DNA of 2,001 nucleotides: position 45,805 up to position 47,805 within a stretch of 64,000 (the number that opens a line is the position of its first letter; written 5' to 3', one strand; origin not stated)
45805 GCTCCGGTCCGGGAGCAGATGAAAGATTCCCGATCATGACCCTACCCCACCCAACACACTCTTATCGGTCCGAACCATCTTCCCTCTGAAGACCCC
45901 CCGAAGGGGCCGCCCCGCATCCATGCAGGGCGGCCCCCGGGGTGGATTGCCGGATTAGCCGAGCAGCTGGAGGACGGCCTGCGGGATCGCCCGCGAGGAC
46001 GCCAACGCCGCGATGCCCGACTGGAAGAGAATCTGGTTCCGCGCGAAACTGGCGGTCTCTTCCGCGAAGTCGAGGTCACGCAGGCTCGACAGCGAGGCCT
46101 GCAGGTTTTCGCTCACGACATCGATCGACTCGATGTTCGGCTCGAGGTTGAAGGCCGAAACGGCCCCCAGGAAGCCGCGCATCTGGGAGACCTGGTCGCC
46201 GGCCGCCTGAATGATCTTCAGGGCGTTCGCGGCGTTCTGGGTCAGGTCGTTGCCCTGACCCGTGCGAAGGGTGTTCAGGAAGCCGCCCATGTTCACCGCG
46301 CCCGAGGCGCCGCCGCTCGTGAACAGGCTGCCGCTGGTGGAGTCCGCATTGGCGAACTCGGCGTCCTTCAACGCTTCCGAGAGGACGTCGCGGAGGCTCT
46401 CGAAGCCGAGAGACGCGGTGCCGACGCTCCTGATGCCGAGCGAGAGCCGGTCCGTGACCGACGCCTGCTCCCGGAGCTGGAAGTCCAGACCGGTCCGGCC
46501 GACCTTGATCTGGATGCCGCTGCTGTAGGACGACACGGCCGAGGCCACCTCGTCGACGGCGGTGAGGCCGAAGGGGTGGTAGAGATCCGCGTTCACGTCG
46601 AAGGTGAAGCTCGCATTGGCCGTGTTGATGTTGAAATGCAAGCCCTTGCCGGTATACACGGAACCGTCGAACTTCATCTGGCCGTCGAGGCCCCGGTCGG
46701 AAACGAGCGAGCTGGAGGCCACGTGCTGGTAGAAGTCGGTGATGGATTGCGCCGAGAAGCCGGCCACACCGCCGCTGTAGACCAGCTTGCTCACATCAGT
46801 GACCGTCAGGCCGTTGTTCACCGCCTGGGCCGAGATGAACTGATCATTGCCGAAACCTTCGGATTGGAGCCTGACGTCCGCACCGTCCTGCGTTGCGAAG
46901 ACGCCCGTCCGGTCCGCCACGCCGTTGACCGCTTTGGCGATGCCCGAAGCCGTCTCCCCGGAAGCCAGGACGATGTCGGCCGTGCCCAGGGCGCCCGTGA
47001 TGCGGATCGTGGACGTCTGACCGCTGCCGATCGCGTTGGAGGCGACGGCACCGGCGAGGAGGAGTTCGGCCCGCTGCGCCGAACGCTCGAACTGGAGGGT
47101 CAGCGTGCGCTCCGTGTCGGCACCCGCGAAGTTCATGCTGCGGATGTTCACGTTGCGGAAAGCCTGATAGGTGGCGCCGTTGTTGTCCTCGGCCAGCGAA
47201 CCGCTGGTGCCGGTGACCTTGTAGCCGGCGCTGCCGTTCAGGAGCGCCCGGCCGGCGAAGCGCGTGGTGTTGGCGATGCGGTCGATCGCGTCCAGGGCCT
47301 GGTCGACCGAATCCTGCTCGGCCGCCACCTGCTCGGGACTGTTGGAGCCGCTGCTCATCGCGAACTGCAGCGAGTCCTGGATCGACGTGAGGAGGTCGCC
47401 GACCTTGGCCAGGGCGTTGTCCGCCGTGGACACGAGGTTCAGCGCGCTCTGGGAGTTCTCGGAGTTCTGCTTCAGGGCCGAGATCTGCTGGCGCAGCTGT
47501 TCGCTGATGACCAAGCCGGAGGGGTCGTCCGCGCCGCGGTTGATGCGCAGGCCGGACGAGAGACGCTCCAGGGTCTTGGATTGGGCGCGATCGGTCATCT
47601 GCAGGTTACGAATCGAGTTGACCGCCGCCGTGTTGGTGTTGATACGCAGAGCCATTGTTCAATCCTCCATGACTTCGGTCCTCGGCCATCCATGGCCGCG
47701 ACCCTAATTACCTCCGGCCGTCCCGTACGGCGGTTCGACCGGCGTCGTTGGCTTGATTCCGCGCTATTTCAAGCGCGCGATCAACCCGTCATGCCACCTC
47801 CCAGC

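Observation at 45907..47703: CsrA/FliW circuit with identical CAUGGAUG-apex hairpins on both sides of the flagellin gene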

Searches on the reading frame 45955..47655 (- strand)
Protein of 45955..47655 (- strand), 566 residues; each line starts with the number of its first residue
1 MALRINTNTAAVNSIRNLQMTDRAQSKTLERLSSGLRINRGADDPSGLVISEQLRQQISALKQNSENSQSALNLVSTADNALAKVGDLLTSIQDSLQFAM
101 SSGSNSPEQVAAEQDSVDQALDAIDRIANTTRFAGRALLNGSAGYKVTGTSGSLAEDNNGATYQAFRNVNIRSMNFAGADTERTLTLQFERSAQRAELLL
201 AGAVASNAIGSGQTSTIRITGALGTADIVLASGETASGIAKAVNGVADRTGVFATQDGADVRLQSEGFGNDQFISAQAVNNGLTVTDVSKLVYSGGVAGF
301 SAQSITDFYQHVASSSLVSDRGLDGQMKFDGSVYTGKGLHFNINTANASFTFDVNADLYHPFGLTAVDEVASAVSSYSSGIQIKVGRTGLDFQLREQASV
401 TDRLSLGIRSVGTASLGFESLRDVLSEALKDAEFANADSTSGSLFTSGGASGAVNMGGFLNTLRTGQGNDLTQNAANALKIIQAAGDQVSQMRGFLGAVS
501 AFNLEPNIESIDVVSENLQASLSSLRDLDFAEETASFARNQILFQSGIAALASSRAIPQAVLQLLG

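Call 3: search_protein_families(library=pfam, proteins=[window:45955-47655:-], max_evalue=0.01)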
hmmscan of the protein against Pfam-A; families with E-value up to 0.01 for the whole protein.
window:45955-47655:- (566 aa): 3 families
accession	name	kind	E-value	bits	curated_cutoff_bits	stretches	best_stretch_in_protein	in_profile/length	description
PF00669.25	Flagellin_N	-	4.4e-28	98.5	26.6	1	5-142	1-137/139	Bacterial flagellin N-terminal helical region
PF00700.27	Flagellin_C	-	7.3e-16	58.7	23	1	479-565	1-86/86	Bacterial flagellin C-terminal helical region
PF07196.18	Flagellin_IN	-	0.00087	19.9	22.7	1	216-257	1-44/55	Flagellin hook IN motif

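Call 9: find_related_loci(query=window:45955-47655:-, collection=genome_contigs, flank=5000)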
Query window:45955-47655:- (566 aa) in genome_contigs; peptide patterns used: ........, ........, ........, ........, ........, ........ (x = any residue, [..] = any of these).
297 stretches matched a pattern; 10 encode a relative of the query (tblastn E <= 1e-3); 10 distinct loci.
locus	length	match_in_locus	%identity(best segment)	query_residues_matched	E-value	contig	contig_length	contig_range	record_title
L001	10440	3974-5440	39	1-565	5e-101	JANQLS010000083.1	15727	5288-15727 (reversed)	MAG: Planctomycetota bacterium isolate PL25a_bin.67 k99_2032692, whole genome shotgun sequence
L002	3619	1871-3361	39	1-561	4e-98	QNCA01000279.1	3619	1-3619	MAG: Planctomycetota bacterium isolate B129_G9 B129_Guay9_scaffold_58676, whole genome shotgun sequence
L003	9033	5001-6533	38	1-565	4e-96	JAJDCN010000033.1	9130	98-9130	MAG: Planctomycetota bacterium isolate OFTM94 OFTM94_32, whole genome shotgun sequence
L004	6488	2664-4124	38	1-565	5e-96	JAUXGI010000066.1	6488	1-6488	MAG: Planctomycetota bacterium isolate CSMAG_2925 CSMAG_2925_k117_2867955_length_6488_cov_16.0000, whole genome shotgun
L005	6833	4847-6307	39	1-565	8e-95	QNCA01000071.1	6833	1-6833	MAG: Planctomycetota bacterium isolate B129_G9 B129_Guay9_scaffold_18200, whole genome shotgun sequence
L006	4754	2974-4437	37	1-566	1e-92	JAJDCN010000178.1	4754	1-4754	MAG: Planctomycetota bacterium isolate OFTM94 OFTM94_177, whole genome shotgun sequence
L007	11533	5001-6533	37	1-566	1e-86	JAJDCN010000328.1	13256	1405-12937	MAG: Planctomycetota bacterium isolate OFTM94 OFTM94_327, whole genome shotgun sequence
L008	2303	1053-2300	37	1-485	4e-74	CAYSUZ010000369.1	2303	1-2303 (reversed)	MAG TPA_asm: uncultured Planctomycetota bacterium isolate binchicken_co181_2 genome assembly, contig: NODE_119651_length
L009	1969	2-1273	37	45-565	7e-71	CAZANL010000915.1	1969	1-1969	MAG TPA_asm: uncultured Planctomycetota bacterium isolate SRP308112_co1_43 genome assembly, contig: NODE_129149_length_1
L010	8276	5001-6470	39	1-566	4e-96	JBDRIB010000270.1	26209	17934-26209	MAG: Planctomycetota bacterium isolate MEGAHIT-group-1.56 k141_7798098, whole genome shotgun sequence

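Call 11: find_related_loci(query=window:45955-47655:-, collection=metagenome_contigs, flank=4000)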
Query window:45955-47655:- (566 aa) in metagenome_contigs; peptide patterns used: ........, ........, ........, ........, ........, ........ (x = any residue, [..] = any of these).
350 stretches matched a pattern; 13 encode a relative of the query (tblastn E <= 1e-3); 13 distinct loci.
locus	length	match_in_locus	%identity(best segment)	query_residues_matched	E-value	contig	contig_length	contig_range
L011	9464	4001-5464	39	1-565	2e-106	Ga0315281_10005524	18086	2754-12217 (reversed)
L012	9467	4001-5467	40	1-565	9e-100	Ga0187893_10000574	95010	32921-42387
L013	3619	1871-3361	39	1-561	4e-98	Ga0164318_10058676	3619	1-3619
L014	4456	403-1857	39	1-565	2e-95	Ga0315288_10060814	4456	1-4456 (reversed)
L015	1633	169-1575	40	1-565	2e-101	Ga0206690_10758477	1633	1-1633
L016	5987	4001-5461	39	1-565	8e-95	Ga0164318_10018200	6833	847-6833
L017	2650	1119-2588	39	1-566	3e-96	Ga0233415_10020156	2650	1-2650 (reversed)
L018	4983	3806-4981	44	1-427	3e-88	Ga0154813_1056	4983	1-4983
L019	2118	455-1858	38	1-565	6e-91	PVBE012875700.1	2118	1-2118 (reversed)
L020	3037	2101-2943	47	1-296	2e-61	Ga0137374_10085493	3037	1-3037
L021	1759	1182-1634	61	1-153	8e-51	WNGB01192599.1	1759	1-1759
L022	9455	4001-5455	38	1-565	1e-93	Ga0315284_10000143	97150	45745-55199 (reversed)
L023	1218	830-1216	61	1-129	7e-43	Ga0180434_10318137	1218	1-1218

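Call 12: find_encoding_contigs(protein=window:45955-47655:-, flank=3000, max_places=6)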
Protein window:45955-47655:- (566 aa): 3 contigs read that carry it; 2 places shown.
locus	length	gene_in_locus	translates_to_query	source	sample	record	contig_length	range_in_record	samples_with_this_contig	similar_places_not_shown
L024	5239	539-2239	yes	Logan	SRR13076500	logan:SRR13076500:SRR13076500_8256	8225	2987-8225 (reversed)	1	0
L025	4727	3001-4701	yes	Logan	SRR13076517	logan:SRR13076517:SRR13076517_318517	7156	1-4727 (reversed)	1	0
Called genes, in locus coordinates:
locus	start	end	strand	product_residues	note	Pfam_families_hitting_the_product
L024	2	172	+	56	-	?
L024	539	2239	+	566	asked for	PF00669:Flagellin_N, PF00700:Flagellin_C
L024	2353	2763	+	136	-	PF03646:FlaG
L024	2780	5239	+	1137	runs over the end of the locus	PF02465:FliD_N, PF27198:FlaEY_3rd (faint), PF07196:Flagellin_IN (weak), PF07195:FliD_C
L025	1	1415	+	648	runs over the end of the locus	PF00669:Flagellin_N, PF00700:Flagellin_C (weak)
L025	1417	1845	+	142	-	PF02623:FliW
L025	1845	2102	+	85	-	PF02599:CsrA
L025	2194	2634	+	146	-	-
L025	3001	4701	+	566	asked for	PF00669:Flagellin_N, PF00700:Flagellin_C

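Call 23: find_homologous_proteins(query=window:45955-47655:-, max_evalue=1e-40)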
Query window:45955-47655:- (566 aa): 620 proteins with E <= 1e-40 among 8000 candidates; the best 120 are listed.
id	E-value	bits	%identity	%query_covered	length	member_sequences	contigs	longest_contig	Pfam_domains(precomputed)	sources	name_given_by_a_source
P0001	0.0e+0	1159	100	100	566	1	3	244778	PF00700.28,PF00669.26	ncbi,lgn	-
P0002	1.6e-256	870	76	100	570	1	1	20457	PF00700.28,PF00669.26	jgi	jgi:flagellin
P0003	5.3e-176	605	58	100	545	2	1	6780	PF00700.28,PF00669.26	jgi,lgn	jgi:flagellin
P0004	4.8e-156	539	52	100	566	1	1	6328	PF00700.28,PF00669.26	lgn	-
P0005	3.9e-155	536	54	100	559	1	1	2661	PF00700.28,PF00669.26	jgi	-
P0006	1.0e-153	531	53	100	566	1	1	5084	PF00700.28,PF00669.26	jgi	-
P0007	2.2e-153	530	52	100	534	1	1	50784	PF00700.28,PF00669.26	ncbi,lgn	-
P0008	1.9e-152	527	53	100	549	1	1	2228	PF00700.28,PF00669.26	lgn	-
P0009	2.0e-151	523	54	100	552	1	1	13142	PF00700.28,PF00669.26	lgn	-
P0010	8.8e-140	485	49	100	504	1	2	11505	PF00700.28,PF00669.26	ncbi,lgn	-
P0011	4.9e-136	473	48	100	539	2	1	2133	PF00700.28,PF00669.26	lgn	-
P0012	9.9e-133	462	49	100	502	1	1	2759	PF00700.28,PF00669.26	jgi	jgi:flagellin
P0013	8.1e-131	455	48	100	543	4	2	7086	PF00700.28,PF00669.26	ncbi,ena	-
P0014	3.9e-129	450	48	100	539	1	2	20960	PF00700.28,PF00669.26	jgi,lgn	-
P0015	4.0e-129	450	47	100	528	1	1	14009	PF00700.28,PF00669.26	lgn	-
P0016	3.2e-127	444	49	100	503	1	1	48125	PF00700.28,PF00669.26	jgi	jgi:flagellin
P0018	2.3e-124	434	48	100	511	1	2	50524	PF00700.28,PF00669.26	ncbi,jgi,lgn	jgi:flagellin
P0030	6.0e-118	413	47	100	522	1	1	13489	PF00700.28,PF00669.26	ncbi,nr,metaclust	ncbi:MAG: hypothetical protein A2Z34_03750 [Planctomycetes bacterium RBG_16_59_8]|nr:MAG: hypothetic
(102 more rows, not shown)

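Call 24: find_encoding_contigs(protein=P0002, flank=5000, max_places=3)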
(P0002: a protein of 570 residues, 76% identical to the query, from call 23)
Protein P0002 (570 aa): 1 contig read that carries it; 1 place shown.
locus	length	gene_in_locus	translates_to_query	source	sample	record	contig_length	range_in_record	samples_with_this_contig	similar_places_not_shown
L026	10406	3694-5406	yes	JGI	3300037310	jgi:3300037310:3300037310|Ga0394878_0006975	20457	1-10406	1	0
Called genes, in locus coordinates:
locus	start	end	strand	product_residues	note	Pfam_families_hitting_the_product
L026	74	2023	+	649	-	PF00669:Flagellin_N, PF00700:Flagellin_C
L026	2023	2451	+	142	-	PF02623:FliW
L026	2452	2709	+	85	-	PF02599:CsrA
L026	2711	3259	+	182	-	-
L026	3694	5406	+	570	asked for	PF00669:Flagellin_N, PF00700:Flagellin_C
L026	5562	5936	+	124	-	PF03646:FlaG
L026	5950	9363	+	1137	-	PF02465:FliD_N, PF07196:Flagellin_IN (faint), PF07195:FliD_C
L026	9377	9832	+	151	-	PF02561:FliS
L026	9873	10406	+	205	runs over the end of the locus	PF27299:TP0873_N (weak), PF26154:DUF8042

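Call 25: find_encoding_contigs(protein=P0003, flank=4000, max_places=3)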
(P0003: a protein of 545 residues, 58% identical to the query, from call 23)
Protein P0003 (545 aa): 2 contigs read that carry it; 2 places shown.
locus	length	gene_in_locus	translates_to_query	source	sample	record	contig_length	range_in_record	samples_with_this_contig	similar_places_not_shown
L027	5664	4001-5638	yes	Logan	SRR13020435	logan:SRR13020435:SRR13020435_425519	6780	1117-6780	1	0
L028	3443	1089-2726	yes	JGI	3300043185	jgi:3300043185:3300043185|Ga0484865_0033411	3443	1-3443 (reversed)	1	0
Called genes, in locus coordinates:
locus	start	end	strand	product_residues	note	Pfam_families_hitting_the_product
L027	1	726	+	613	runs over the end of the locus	?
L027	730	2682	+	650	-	PF00669:Flagellin_N, PF00700:Flagellin_C (weak)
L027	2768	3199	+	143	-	PF02623:FliW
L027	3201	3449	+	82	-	PF02599:CsrA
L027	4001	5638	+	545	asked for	PF00669:Flagellin_N, PF00700:Flagellin_C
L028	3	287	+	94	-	?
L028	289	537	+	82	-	PF02599:CsrA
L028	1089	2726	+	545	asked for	PF00669:Flagellin_N, PF00700:Flagellin_C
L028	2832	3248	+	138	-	PF03646:FlaG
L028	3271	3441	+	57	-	?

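Call 26: find_encoding_contigs(protein=P0007, flank=4000, max_places=3)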
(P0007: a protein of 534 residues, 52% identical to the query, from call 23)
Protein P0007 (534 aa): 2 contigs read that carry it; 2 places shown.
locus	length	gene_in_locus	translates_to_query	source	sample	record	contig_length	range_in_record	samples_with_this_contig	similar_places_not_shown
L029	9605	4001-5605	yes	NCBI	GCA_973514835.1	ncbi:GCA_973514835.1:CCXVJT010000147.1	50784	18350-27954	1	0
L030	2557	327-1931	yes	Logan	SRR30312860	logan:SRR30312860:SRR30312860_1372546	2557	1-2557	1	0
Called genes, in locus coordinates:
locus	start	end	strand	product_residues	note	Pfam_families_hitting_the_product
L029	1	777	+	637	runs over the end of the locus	PF00460:Flg_bb_rod (weak), PF22638:FlgK_D1, PF06429:Flg_bbr_C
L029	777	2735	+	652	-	PF00669:Flagellin_N, PF07196:Flagellin_IN (faint), PF00700:Flagellin_C (weak)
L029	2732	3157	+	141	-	PF02623:FliW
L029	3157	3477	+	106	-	PF02599:CsrA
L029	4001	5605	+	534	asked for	PF00669:Flagellin_N, PF00700:Flagellin_C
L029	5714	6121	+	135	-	PF03646:FlaG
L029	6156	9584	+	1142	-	PF02465:FliD_N, PF07195:FliD_C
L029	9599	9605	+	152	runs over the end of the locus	PF02561:FliS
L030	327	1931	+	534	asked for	PF00669:Flagellin_N, PF00700:Flagellin_C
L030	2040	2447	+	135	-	PF03646:FlaG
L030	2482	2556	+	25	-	?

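Call 29: find_encoding_contigs(protein=P0004, flank=3000, max_places=2)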
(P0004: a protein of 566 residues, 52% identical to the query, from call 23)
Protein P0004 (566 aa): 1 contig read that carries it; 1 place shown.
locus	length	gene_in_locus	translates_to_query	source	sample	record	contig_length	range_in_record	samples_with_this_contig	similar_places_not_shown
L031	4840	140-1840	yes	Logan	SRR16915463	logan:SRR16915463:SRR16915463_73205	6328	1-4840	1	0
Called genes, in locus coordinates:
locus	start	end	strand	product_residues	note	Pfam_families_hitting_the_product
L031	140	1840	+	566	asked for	PF00669:Flagellin_N, PF00700:Flagellin_C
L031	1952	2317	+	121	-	PF03646:FlaG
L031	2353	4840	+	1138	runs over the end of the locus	PF02465:FliD_N, PF07196:Flagellin_IN (faint), PF07195:FliD_C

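Call 30: find_encoding_contigs(protein=P0006, flank=3000, max_places=2)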
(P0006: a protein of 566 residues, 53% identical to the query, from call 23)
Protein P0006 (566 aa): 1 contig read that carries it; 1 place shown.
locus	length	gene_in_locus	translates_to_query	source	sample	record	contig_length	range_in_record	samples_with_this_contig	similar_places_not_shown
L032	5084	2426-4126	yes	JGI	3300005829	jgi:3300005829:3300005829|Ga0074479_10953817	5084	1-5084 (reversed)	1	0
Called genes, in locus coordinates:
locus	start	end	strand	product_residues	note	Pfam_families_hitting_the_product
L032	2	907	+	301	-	?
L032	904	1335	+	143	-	PF02623:FliW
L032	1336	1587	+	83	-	PF02599:CsrA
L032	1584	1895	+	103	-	-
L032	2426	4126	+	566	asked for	PF00669:Flagellin_N, PF00700:Flagellin_C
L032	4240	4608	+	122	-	PF03646:FlaG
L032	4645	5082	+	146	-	?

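Call 31: find_encoding_contigs(protein=P0009, flank=3000, max_places=2)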
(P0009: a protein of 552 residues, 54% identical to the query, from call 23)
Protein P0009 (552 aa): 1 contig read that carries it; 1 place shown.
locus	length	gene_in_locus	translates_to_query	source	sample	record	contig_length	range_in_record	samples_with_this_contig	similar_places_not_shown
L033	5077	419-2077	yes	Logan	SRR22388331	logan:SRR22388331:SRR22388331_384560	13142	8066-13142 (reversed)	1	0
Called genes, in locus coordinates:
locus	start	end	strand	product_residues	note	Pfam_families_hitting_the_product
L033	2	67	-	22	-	?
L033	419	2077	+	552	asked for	PF00669:Flagellin_N, PF00700:Flagellin_C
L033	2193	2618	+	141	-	PF03646:FlaG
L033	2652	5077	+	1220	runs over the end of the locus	PF02465:FliD_N, PF07196:Flagellin_IN, PF07195:FliD_C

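Call 32: find_encoding_contigs(protein=P0010, flank=3000, max_places=2)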
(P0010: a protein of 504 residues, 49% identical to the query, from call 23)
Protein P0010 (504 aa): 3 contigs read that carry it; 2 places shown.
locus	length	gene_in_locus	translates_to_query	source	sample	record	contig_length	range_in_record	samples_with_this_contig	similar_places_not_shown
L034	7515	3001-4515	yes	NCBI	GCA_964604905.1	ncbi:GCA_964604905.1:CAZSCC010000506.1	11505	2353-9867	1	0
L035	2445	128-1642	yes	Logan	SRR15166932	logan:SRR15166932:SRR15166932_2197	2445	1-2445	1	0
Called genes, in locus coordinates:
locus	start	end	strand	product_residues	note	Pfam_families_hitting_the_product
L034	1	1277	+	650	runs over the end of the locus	PF00669:Flagellin_N, PF00700:Flagellin_C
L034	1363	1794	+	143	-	PF02623:FliW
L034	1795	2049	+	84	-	PF02599:CsrA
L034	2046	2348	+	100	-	-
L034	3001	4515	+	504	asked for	PF00669:Flagellin_N, PF00700:Flagellin_C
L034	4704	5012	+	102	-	PF03646:FlaG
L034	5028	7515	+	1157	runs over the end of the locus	PF02465:FliD_N, PF07196:Flagellin_IN (weak), PF07195:FliD_C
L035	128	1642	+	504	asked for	PF00669:Flagellin_N, PF00700:Flagellin_C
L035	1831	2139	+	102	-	PF03646:FlaG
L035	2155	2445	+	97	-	?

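Call 36: find_encoding_contigs(protein=P0014, flank=3000, max_places=1)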
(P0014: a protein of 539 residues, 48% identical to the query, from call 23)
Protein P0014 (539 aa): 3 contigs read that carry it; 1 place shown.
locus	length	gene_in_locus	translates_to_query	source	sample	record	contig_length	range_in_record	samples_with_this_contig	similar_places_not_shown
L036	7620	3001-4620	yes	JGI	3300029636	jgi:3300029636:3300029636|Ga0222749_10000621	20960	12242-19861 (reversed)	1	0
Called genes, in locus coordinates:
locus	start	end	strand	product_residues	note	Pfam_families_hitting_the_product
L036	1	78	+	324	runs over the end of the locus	PF00106:adh_short (weak), PF01073:3Beta_HSD, PF01370:Epimerase, PF02719:Polysacc_synt_2, PF04321:RmlD_sub_bind, PF07993:NAD_binding_4, PF13460:NAD_binding_10, PF16363:GDP_Man_Dehyd, +1 more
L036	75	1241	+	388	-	PF01041:DegT_DnrJ_EryC1, PF01212:Beta_elim_lyase (faint)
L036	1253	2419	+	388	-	PF11144:DUF2920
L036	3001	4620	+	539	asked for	PF00669:Flagellin_N, PF00700:Flagellin_C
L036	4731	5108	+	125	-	PF03646:FlaG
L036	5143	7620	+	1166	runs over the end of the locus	PF02465:FliD_N, PF07195:FliD_C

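Call 37: find_encoding_contigs(protein=P0016, flank=3000, max_places=1)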
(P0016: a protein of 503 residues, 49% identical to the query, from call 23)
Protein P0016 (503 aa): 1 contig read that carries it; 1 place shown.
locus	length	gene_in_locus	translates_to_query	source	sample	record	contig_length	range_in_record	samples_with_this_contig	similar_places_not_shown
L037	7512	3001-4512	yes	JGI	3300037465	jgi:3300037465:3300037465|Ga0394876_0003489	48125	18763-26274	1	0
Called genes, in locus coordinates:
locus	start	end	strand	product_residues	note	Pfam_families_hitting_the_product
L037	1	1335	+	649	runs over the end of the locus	PF00669:Flagellin_N, PF00700:Flagellin_C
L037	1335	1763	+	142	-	PF02623:FliW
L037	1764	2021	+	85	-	PF02599:CsrA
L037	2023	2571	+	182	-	-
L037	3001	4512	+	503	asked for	PF00669:Flagellin_N, PF00700:Flagellin_C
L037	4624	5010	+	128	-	PF03646:FlaG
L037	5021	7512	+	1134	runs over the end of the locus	PF02465:FliD_N, PF07196:Flagellin_IN (faint), PF07195:FliD_C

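Call 38: find_encoding_contigs(protein=P0018, flank=3000, max_places=1)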
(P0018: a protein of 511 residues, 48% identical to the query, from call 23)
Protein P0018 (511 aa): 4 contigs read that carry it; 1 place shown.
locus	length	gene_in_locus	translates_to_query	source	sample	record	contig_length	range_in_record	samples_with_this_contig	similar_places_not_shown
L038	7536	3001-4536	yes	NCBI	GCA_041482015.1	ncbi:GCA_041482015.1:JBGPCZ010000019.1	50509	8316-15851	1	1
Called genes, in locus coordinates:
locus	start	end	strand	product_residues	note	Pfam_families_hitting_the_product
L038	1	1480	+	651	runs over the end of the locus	PF00669:Flagellin_N, PF00700:Flagellin_C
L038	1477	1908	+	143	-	PF02623:FliW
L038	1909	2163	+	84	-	PF02599:CsrA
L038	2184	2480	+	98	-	-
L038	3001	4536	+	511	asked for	PF00669:Flagellin_N, PF00700:Flagellin_C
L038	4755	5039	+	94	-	PF03646:FlaG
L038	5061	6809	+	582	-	PF02465:FliD_N, PF07196:Flagellin_IN, PF07195:FliD_C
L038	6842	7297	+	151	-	PF02561:FliS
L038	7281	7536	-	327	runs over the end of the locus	PF00930:DPPIV_N (faint), PF26550:Tricorn_2nd (weak), PF25174:Beta-prop_THOC3 (faint), PF26549:Tricorn_N, PF07676:PD40 (weak), PF26549:Tricorn_N, PF07676:PD40 (weak)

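Call 59: list_cluster_members(proteins=[P0001, P0007, P0010, P0018])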
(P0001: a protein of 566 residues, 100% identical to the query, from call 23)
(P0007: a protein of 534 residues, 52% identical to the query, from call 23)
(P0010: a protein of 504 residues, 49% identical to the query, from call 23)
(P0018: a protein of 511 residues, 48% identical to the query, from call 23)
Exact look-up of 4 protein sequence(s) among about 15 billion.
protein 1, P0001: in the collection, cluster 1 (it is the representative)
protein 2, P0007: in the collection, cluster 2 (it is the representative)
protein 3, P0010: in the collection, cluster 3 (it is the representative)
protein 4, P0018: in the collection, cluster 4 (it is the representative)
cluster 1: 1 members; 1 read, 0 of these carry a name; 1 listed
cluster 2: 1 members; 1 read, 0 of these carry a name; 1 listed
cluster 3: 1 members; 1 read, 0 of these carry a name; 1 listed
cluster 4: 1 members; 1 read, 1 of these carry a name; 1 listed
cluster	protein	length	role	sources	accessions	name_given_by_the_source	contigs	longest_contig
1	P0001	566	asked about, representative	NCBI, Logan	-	-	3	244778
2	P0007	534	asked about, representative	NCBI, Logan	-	-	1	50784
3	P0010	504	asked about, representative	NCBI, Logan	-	-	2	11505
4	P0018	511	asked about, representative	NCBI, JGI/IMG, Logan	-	flagellin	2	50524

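Call 61: find_encoding_contigs(protein=P0030, flank=3000, max_places=1)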
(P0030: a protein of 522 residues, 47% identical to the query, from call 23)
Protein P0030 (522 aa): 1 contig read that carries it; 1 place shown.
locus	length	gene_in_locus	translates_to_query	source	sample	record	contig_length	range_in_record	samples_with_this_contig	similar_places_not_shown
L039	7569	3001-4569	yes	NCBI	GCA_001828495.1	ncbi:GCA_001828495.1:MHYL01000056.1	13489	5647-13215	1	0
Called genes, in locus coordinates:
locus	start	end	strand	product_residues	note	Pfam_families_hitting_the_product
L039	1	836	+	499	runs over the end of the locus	PF00669:Flagellin_N, PF00700:Flagellin_C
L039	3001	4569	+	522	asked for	PF00669:Flagellin_N, PF00700:Flagellin_C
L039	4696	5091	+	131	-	PF03646:FlaG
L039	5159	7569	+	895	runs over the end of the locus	?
